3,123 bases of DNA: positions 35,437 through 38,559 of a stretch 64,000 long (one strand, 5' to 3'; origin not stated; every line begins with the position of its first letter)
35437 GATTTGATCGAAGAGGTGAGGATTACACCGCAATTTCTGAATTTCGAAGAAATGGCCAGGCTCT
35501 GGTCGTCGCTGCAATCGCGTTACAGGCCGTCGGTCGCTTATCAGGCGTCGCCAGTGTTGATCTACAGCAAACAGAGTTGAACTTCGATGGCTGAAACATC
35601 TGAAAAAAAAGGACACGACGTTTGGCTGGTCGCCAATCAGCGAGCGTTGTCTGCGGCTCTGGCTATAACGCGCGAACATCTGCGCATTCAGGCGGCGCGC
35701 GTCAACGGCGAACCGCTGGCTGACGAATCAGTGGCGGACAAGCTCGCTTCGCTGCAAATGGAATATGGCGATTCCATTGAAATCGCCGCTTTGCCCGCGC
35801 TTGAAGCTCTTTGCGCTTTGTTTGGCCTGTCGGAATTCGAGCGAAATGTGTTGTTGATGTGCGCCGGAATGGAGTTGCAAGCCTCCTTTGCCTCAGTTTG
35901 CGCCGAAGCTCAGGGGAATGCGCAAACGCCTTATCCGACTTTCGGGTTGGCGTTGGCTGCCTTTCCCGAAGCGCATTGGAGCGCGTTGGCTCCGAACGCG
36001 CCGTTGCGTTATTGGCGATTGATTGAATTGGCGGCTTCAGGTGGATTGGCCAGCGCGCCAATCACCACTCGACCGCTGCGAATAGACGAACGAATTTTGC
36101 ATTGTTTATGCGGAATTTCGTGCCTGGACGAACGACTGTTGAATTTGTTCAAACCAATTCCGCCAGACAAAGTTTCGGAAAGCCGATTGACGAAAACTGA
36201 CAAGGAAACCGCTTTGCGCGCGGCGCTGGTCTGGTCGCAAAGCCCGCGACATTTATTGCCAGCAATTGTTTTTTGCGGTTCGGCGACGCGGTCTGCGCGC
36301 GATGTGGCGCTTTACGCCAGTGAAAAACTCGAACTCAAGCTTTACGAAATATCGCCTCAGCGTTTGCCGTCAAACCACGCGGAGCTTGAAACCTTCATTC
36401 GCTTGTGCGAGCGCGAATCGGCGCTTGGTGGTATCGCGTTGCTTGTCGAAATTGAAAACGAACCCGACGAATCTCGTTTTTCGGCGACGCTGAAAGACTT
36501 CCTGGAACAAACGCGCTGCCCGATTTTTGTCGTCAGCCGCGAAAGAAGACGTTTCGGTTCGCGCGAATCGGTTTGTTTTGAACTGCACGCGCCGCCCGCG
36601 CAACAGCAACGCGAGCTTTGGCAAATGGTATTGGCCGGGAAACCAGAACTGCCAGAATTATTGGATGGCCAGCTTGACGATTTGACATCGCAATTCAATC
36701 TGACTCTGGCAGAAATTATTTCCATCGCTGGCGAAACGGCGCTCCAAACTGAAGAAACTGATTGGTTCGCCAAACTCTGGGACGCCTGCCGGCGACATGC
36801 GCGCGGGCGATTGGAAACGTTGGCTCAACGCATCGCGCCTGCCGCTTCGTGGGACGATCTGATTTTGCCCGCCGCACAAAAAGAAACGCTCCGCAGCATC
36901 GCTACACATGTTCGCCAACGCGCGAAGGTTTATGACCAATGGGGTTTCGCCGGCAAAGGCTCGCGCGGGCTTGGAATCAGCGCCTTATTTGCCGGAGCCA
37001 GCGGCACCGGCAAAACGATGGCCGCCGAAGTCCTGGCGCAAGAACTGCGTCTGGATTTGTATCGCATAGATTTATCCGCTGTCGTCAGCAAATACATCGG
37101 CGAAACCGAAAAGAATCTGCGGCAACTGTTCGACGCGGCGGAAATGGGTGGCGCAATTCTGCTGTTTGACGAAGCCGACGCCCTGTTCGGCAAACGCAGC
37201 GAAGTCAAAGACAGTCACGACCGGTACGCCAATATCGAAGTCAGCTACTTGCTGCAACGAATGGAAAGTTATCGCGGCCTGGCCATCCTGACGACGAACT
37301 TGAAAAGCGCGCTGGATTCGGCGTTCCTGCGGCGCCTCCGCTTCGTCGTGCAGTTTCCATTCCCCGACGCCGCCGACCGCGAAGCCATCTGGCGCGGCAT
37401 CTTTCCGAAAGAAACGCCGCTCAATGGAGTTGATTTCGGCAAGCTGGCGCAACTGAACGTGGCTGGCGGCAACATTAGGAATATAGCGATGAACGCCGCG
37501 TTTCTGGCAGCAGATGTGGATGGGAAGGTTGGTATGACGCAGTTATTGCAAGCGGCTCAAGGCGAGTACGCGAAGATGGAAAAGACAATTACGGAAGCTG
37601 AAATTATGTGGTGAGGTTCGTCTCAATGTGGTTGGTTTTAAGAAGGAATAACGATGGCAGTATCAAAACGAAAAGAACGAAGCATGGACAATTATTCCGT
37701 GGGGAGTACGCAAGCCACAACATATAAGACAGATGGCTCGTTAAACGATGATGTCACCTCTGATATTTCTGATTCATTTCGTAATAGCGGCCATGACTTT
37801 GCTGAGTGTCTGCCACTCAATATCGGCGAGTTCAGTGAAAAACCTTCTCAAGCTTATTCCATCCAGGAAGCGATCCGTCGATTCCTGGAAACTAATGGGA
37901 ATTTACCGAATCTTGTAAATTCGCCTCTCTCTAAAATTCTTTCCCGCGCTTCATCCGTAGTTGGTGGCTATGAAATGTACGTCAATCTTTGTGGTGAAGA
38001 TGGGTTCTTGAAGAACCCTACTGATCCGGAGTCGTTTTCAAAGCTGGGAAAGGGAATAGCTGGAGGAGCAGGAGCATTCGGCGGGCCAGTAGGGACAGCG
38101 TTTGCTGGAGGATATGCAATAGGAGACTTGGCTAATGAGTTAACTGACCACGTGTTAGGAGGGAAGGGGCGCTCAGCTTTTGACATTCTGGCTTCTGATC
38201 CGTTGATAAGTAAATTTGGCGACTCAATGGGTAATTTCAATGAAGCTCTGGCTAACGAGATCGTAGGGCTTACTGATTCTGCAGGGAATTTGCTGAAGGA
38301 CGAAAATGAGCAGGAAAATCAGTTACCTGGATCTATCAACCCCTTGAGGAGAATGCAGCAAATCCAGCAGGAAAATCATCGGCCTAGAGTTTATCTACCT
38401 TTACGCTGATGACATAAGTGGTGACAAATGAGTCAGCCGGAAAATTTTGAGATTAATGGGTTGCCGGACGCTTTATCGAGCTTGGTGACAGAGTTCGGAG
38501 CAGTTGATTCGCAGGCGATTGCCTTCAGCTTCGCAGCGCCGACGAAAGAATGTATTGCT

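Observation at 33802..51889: Complete capsid-less contractile injection system: eCIS hallmarks on a minimal P2-like baseplate, embedded between housekeeping genes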

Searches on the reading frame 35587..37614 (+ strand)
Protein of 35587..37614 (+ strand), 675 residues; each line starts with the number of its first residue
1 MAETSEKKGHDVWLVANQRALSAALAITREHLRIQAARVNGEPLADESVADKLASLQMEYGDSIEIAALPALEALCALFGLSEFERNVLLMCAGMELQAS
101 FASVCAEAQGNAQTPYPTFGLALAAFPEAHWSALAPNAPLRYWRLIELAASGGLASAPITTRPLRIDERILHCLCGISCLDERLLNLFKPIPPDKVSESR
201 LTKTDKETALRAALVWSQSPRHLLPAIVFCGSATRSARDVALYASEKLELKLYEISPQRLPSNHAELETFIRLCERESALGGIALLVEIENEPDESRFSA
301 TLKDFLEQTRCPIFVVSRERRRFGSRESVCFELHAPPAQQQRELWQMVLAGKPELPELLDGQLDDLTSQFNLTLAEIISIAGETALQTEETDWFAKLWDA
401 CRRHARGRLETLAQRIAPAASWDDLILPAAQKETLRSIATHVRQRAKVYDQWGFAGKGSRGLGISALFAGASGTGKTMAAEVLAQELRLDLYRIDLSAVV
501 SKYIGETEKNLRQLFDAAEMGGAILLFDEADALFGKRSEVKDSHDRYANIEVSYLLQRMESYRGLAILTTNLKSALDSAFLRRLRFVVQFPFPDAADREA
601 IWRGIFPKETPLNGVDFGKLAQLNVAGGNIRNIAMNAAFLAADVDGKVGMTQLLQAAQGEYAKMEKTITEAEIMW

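Call 3: search_protein_families(library=pfam, proteins=[window:35587-37614:+], max_evalue=0.01)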
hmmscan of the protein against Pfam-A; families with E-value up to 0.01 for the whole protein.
window:35587-37614:+ (675 aa): 4 families
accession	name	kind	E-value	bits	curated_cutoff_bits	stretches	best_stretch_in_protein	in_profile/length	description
PF00004.35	AAA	-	9.2e-26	91.3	21.2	1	467-592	2-129/131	ATPase family associated with various cellular activities (AAA)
PF22977.2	WHD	-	2.1e-21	77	27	1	68-185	94-218/221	Winged helix domain, variant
PF13401.12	AAA_22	-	0.0018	19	27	0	467-498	9-43/130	AAA domain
PF07724.20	AAA_2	-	0.0072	16.8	27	0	464-531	4-85/166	AAA domain (Cdc48 subfamily)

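Call 25: find_related_loci(query=window:35587-37614:+, collection=genome_contigs, flank=10000)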
Query window:35587-37614:+ (675 aa) in genome_contigs; peptide patterns used: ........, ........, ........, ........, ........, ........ (x = any residue, [..] = any of these).
70 stretches matched a pattern; 15 encode a relative of the query (tblastn E <= 1e-3); 15 distinct loci.
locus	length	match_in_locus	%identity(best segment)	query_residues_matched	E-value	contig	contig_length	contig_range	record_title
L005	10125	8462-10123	87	1-557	0e+0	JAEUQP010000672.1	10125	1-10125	MAG: Acidobacteria bacterium isolate new MAG-254 k141_3256254, whole genome shotgun sequence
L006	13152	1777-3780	72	1-673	0e+0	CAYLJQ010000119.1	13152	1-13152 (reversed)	MAG TPA_asm: uncultured Heliomicrobium sp. isolate binchicken_co328_55 genome assembly, contig: NODE_3134_length_13152_c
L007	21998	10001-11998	71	7-674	0e+0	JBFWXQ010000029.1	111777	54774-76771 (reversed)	MAG: Blastocatellales bacterium isolate CA_2019_TPBS_144 NODE_1537_length_111777_cov_18.558692_TPBS, whole genome shotgu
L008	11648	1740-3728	55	3-672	0e+0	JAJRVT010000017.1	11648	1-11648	MAG: Chloroflexota bacterium isolate Dive96_bin10.65 k141_332022, whole genome shotgun sequence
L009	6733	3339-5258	53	13-673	0e+0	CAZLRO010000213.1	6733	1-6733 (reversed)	MAG TPA_asm: uncultured Rhodothermaceae bacterium isolate binchicken_co107_446 genome assembly, contig: NODE_23856_lengt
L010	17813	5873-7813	53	13-673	0e+0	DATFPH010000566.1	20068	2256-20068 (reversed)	MAG TPA_asm: Thermoanaerobaculia bacterium isolate SMAG_U9298 k141_2140279, whole genome shotgun sequence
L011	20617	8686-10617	52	13-673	0e+0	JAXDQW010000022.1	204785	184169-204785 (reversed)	MAG: Chthoniobacter sp. isolate BP_744 scaffold_3899330, whole genome shotgun sequence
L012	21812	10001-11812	53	56-673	0e+0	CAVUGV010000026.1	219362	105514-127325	MAG: uncultured Verrucomicrobiae bacterium isolate MFD02159.bin.2.108 genome assembly, contig: contig_36097, whole genom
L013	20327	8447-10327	52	13-673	0e+0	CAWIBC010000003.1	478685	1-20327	MAG: uncultured Verrucomicrobiae bacterium isolate MFD01275.bin.2.126 genome assembly, contig: contig_1558, whole genome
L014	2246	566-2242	51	13-611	0e+0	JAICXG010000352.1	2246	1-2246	MAG: Chthoniobacterales bacterium isolate LS_FP_2_bin.102 k141_4012004_length_2246_cov_22.4195, whole genome shotgun seq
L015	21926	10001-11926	48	13-672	0e+0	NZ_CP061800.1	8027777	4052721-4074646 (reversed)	Desulfonema magnum strain 4be13 chromosome, complete genome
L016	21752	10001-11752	47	70-673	4e-150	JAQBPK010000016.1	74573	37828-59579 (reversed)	MAG: Vulcanimicrobiota bacterium isolate RYN_345 scaffold_3239010, whole genome shotgun sequence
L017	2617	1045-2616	48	11-538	5e-138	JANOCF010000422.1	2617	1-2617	MAG: Holophagales bacterium isolate VAR_17_metabat_435 VAR_17_k141_2239521, whole genome shotgun sequence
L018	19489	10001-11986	53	11-673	0e+0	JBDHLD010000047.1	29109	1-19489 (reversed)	MAG: Gemmatimonadota bacterium isolate BHB10-38_Bin_83 BHB10-38_Bin_83_scaffold_5272, whole genome shotgun sequence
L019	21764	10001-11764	49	72-673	7e-163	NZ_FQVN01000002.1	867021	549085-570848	Streptoalloteichus hindustanus strain DSM 44523, whole genome shotgun sequence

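Call 28: search_protein_families(library=ncbifam, proteins=[window:35587-37614:+], max_evalue=0.1)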
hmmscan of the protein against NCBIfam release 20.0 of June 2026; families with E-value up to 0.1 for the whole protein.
window:35587-37614:+ (675 aa): 17 families
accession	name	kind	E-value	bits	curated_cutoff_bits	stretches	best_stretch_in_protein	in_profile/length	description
NF042959.1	IteA_antiphage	equivalog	4.1e-28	98.6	510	1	412-638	81-301/367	anti-phage ATPase IteA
NF003069.1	PRK03992.1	subfamily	1.1e-22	80.8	500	1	467-657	169-369/379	proteasome-activating nucleotidase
TIGR01242.2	TIGR01242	subfamily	2e-21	76.4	500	1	466-656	151-351/362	proteasome-activating nucleotidase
NF047748.1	PrtsmActNtasePan1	equivalog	9.1e-20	71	750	1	466-656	185-385/405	proteasome-activating nucleotidase Pan1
NF041006.2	cell_div_CdvC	equivalog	1.6e-18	66.7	650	1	466-637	137-318/370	cell division protein CdvC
TIGR01243.1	CDC48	subfamily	1.7e-18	66.3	802.65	1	466-638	215-393/733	CDC48 family AAA ATPase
NF047747.1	PrtsmActNtasePan2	equivalog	4.1e-18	65.8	700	1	466-643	188-374/397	proteasome-activating nucleotidase Pan2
TIGR01241.2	FtsH_fam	equivalog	1.5e-15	57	600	1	466-658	198-400/598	ATP-dependent zinc metalloprotease FtsH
NF008004.0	PRK10733.1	equivalog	5.6e-11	41.1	1008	1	466-648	188-379/644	ATP-dependent zinc metalloprotease FtsH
TIGR03922.1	T7SS_EccA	equivalog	1.5e-08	33.7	466.65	1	467-569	316-421/557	type VII secretion AAA-ATPase EccA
NF003229.0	PRK04195.1-5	equivalog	9.1e-06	24.6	280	1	464-536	45-118/413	replication factor C large subunit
TIGR03689.1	pup_AAA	equivalog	2.8e-05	23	504.75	1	467-612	220-384/512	proteasome ATPase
TIGR02880.1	cbbX_cfxQ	equivalog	0.00012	21.5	459.25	1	433-580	32-176/284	CbbX protein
NF001679.0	PRK00440.1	equivalog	0.00044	19.4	303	1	467-533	43-115/322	replication factor C small subunit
TIGR02881.1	spore_V_K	equivalog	0.00045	19.4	422.95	1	465-564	44-142/261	stage V sporulation protein K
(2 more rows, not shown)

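Call 40: search_protein_families(library=pfam, proteins=[L006:3824-5104:+, L007:12039-12752:+], max_evalue=1)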
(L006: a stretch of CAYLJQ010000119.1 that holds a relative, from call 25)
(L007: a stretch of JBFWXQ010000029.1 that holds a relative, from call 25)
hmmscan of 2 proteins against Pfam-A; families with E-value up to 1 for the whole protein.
L006:3824-5104:+ (426 aa): 8 families
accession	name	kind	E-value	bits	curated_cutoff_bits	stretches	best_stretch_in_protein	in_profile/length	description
PF01764.32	Lipase_3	-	1.1e-07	32.2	22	1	142-211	63-134/140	Lipase (class 3)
PF00561.26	Abhydrolase_1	-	6.4e-05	23.2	25.8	1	140-175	66-102/245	alpha/beta hydrolase fold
PF11187.14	Mbeg1-like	-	0.00011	22.2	21.1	1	94-186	40-132/224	Mbeg1-like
PF00756.26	Esterase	-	0.00038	20.7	22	1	131-173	104-146/251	Putative esterase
PF12146.15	Hydrolase_4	-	0.00079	19.2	27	1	123-183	55-117/239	Serine aminopeptidase, S33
PF09752.15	ABHD18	-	0.0018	17.9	21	1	127-170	160-203/351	Alpha/beta hydrolase domain containing 18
PF07819.20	PGAP1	-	0.0033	17.6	24.3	1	142-176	91-128/233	PGAP1-like alpha/beta domain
PF12697.13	Abhydrolase_6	-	0.072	14.2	26.3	1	130-179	55-85/217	Alpha/beta hydrolase family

L007:12039-12752:+ (237 aa): 1 family
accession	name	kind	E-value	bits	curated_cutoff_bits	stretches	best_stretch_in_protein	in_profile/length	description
PF00877.26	NLPC_P60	-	0.089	13.2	23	1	78-154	3-69/105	NlpC/P60 family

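Call 46: search_protein_families(library=pfam, proteins=[L007:1-1128:+, L007:1285-3057:+, L007:3066-6242:-, L007:6253-6837:-, L007:7569-8108:+], max_evalue=0.001)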
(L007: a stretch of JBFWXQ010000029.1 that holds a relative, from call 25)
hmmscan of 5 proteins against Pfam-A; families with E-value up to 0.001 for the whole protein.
L007:1-1128:+ (375 aa): 3 families
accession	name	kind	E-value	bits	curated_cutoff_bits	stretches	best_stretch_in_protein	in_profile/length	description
PF02518.31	HATPase_c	-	2.4e-32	112.1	26.4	1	106-218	1-110/111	Histidine kinase-, DNA gyrase B-, and HSP90-like ATPase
PF00072.30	Response_reg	-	2.6e-21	76.3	30.2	1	249-362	1-110/111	Response regulator receiver domain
PF00512.31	HisKA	-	1.6e-13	50.9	26.9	1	1-59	8-65/66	His Kinase A (phospho-acceptor) domain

L007:1285-3057:+ (590 aa): 1 family
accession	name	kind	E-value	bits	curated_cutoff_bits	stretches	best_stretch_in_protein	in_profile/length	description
PF02494.22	HYR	-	1.2e-14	54.8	21.7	1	218-294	2-81/81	HYR domain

L007:3066-6242:- (1058 aa): 59 families (the best 25 are shown)
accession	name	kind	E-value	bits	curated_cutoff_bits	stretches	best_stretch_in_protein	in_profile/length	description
PF25174.1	Beta-prop_THOC3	-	1.1e-83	280.8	305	3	646-869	56-270/272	THOC3 beta-propeller domain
PF00400.38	WD40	-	1.3e-76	250.2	27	6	509-545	4-39/39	WD domain, G-beta repeat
PF25173.1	Beta-prop_WDR3_1st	-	2.9e-75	252.4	154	4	704-846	9-152/184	WDR3 first beta-propeller domain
PF24814.1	WD40_Prp19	-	2e-68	230.9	320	4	754-998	38-281/281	Prp19 WD40 domain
PF23414.1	Beta-prop_EML_2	-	2.7e-62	211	90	5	690-842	4-159/266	Echinoderm microtubule-associated protein second beta-propeller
PF24817.1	WD40_WDHD1_1st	-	3.9e-61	207.2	109.9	5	766-934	87-263/291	WDHD1 first WD40 domain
PF25175.1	Beta-prop_WDR5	-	1.7e-54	185.6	250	3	683-868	9-194/296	WDR5 beta-propeller domain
PF24807.1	WD40_CDC20-Fz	-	7.3e-52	176.9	200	3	644-792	143-292/292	CDC20/Fizzy WD40 domain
PF00069.31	Pkinase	-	4.4e-47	161.1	31.7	1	85-356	3-253/263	Protein kinase domain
PF24796.1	WDR55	-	2.1e-42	145.6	200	3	891-1049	51-209/296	WDR55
PF24105.1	Beta-prop_CAF1B_HIR1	-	3.5e-42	145.1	80.5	3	461-547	117-202/383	CAF1B/HIR1 beta-propeller domain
PF25168.1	Beta-prop_WDR36-Utp21_2nd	-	1.7e-40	139.8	84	3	684-797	157-272/335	WDR36/Utp21 second beta-propeller domain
PF24780.1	WD40_MABP1-WDR62_1st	-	1.6e-39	136.5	496.3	3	696-825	10-143/328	MABP1/WDR62 first WD40 domain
PF25172.1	Beta-prop_WDR3_2nd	-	6.2e-37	127.8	140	3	940-1049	180-289/293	WDR3 second beta-propeller domain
PF23393.2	Beta-prop_WDR90_POC16_2nd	-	6.7e-37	127.7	60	3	701-802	13-115/291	WDR90/POC16, second beta-propeller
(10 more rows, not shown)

L007:6253-6837:- (194 aa): 2 families
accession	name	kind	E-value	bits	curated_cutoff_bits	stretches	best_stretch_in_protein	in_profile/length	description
PF07638.17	Sigma70_ECF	-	1.5e-43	149.3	21.1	1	13-193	2-184/185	ECF sigma factor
PF08281.18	Sigma70_r4_2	-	6.6e-08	32.5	25.7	1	139-185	5-51/54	Sigma-70, region 4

L007:7569-8108:+ (179 aa): 0 families

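Call 77: search_protein_families(library=padloc, proteins=[window:35587-37614:+], max_evalue=0.001)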
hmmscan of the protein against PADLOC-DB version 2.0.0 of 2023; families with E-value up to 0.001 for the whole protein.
window:35587-37614:+ (675 aa): 6 families
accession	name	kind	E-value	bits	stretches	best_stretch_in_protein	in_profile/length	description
PDLC02196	IetA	-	1.7e-30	104.7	1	412-637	78-297/374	-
PDLC04232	IetA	-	6.8e-25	86.2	1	400-601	60-254/330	-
PDLC04231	IetA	-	8.7e-22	76.2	1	403-597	66-251/262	-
PDLC02195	IetA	-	1.3e-20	72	1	465-614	139-287/395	-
PDLC00914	TRIP13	-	1.8e-12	45.3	1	467-620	75-244/302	TRIP13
PDLC00915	TRIP13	-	1e-11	42.8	1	419-602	25-220/302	TRIP13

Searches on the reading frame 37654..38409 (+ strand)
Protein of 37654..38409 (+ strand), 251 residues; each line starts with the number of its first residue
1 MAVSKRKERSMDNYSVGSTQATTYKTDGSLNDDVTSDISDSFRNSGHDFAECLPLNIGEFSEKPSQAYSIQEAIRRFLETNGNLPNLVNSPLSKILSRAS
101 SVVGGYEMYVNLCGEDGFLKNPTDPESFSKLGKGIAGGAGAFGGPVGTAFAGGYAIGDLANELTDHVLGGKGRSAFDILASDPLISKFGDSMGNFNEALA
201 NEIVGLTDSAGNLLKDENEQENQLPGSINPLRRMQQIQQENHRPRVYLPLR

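Call 3: search_protein_families(library=pfam, proteins=[window:37654-38409:+], max_evalue=0.01)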
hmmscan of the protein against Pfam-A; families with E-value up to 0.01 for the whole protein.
window:37654-38409:+ (251 aa): 0 families

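Call 27: search_protein_families(library=pfam, proteins=[window:37654-38409:+], max_evalue=10)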
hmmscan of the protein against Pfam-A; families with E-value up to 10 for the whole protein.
window:37654-38409:+ (251 aa): 0 families

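Call 28: search_protein_families(library=ncbifam, proteins=[window:37654-38409:+], max_evalue=0.1)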
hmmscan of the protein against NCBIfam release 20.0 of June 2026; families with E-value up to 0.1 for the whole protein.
window:37654-38409:+ (251 aa): 0 families

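Call 42: find_homologous_proteins(query=window:37654-38409:+, max_evalue=0.01)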
Query window:37654-38409:+ (251 aa): 1 proteins with E <= 0.01 among 683 candidates.
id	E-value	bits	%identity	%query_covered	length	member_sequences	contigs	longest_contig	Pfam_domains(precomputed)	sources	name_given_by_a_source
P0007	5.6e-162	555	100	100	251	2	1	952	-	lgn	-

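Call 76: search_protein_families(library=phrogs, proteins=[window:37654-38409:+], max_evalue=0.01)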
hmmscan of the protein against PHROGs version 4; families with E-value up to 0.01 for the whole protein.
window:37654-38409:+ (251 aa): 0 families

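Call 77: search_protein_families(library=padloc, proteins=[window:37654-38409:+], max_evalue=0.001)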
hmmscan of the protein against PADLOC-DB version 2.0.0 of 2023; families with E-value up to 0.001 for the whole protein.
window:37654-38409:+ (251 aa): 0 families
